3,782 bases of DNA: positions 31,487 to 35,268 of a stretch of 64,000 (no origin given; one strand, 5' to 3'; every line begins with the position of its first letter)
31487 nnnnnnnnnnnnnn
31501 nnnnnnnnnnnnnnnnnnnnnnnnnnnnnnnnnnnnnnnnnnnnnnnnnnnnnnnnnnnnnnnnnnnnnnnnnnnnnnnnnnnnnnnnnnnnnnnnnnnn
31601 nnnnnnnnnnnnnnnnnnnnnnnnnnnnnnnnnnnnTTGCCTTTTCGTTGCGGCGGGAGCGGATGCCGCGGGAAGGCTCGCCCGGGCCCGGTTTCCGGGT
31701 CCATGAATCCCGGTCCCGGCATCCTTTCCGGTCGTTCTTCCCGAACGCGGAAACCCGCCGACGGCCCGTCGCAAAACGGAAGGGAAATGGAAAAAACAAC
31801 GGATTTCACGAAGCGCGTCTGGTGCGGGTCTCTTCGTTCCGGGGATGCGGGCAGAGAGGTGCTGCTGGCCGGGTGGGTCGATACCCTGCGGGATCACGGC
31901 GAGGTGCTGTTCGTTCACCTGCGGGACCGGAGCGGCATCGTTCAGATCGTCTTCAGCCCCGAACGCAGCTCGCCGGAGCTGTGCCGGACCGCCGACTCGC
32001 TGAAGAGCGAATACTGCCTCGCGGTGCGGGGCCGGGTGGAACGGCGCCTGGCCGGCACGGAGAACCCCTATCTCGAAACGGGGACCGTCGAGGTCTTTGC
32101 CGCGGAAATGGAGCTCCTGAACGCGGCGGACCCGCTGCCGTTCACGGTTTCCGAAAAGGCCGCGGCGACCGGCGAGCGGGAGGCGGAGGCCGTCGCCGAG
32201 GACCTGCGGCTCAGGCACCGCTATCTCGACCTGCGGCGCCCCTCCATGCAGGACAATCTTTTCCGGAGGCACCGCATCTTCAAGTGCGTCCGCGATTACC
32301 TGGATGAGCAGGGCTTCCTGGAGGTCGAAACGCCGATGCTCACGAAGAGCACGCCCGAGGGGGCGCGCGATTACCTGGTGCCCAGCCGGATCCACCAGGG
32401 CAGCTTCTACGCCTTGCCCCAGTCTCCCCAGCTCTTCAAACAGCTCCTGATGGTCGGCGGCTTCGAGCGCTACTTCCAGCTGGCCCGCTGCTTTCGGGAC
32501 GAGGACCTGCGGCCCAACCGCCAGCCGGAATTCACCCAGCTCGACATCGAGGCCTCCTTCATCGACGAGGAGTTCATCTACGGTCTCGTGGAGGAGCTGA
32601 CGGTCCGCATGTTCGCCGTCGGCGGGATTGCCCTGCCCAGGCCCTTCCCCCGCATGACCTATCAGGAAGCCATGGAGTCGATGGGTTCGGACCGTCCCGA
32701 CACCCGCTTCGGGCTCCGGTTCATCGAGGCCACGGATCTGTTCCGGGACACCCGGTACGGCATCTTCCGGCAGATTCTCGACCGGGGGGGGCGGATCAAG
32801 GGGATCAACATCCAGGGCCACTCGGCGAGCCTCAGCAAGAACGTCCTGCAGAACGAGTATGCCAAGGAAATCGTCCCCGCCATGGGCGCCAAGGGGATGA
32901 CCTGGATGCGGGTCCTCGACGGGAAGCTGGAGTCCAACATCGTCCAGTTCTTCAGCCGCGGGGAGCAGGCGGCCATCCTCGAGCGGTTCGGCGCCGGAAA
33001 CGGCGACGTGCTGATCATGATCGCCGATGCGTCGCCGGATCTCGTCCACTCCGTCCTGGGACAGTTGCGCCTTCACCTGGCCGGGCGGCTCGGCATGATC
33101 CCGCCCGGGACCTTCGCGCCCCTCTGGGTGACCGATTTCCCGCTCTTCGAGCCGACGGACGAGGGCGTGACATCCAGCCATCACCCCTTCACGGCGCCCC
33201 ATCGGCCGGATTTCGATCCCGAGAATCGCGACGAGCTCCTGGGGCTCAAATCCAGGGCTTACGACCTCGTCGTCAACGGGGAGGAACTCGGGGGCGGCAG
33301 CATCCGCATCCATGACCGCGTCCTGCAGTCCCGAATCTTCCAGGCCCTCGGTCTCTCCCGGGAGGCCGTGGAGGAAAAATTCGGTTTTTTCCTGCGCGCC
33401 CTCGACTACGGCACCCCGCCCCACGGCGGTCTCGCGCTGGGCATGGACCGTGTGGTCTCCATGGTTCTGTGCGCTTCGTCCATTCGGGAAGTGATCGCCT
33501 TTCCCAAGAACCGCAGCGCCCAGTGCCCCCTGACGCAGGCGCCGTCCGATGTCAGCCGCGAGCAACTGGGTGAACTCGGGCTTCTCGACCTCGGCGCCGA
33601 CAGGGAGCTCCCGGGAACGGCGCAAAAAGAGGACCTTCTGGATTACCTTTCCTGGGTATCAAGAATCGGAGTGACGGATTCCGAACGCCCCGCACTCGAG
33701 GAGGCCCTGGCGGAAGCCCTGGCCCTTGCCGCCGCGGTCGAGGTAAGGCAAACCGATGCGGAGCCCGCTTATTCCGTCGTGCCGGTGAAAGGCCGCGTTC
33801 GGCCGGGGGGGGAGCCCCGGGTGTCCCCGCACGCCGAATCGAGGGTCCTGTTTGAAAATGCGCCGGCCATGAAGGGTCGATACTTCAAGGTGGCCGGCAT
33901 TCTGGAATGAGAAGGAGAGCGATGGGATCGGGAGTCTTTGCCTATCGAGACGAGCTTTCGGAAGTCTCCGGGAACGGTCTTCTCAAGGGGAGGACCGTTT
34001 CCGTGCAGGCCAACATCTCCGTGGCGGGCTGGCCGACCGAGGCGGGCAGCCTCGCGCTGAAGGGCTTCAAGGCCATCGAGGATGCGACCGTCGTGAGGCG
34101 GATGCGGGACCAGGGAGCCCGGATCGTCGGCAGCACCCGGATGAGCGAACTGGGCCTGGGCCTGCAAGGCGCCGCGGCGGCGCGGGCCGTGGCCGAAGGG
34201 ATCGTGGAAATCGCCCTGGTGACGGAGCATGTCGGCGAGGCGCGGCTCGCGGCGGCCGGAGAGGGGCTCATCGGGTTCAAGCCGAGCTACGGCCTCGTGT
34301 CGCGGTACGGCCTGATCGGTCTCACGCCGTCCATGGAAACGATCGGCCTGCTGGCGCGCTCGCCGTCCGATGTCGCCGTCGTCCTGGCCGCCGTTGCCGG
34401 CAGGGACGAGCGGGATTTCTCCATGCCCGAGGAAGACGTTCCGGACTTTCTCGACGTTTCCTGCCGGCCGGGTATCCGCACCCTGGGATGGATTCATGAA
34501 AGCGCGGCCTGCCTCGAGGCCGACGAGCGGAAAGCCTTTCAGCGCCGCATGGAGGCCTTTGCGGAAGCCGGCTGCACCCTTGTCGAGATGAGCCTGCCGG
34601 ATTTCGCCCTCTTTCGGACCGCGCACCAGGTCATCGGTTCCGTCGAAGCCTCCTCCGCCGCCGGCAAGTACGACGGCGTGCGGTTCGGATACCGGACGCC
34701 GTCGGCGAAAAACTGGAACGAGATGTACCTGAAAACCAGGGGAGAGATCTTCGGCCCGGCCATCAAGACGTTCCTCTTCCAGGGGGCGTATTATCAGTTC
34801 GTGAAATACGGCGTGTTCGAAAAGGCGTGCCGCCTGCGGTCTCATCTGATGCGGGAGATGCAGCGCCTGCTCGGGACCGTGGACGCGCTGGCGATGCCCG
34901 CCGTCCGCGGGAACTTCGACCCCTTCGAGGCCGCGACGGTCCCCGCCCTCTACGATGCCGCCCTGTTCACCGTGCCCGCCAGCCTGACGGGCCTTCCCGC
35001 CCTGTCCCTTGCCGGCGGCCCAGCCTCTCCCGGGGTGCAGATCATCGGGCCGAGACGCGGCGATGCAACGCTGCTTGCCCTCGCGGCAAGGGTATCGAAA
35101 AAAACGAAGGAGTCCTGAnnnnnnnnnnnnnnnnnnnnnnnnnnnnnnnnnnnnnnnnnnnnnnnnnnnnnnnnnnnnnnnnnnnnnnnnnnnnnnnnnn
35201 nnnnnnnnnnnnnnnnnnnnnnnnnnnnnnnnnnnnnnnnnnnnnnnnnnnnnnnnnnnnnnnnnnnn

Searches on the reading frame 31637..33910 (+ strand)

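Call 48: search_protein_families(library=pfam, proteins=[window:31637-33910:+])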
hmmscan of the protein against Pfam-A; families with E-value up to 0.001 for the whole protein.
window:31637-33910:+ (757 aa): 3 families
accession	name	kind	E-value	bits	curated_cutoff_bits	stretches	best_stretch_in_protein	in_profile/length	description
PF00152.25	tRNA-synt_2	-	5.6e-115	384.1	25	1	188-626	2-308/308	tRNA synthetases class II (D, K and N)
PF02938.19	GAD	-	1e-15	58.2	23.4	1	377-465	1-87/95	GAD domain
PF01336.31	tRNA_anti-codon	-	4.5e-15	55.8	27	1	75-161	1-75/75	OB-fold nucleic acid binding domain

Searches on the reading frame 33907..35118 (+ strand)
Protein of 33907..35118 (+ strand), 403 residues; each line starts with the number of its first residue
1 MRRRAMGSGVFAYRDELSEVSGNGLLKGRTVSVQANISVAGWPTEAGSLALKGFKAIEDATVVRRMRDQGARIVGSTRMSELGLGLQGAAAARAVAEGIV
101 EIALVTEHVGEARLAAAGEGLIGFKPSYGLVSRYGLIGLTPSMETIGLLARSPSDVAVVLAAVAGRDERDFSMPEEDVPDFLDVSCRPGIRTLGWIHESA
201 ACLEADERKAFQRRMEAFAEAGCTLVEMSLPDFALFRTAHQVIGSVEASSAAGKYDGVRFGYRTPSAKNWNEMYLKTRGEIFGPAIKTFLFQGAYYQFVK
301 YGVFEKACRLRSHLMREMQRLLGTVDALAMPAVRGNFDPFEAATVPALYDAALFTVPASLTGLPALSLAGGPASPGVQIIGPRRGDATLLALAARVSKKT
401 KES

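Call 48: search_protein_families(library=pfam, proteins=[window:33907-35118:+])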
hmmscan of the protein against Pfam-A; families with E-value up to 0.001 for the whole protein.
window:33907-35118:+ (403 aa): 1 family
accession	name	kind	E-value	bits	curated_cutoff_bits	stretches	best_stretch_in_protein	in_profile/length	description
PF01425.27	Amidase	-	8.9e-55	186.9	27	2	92-390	135-445/445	Amidase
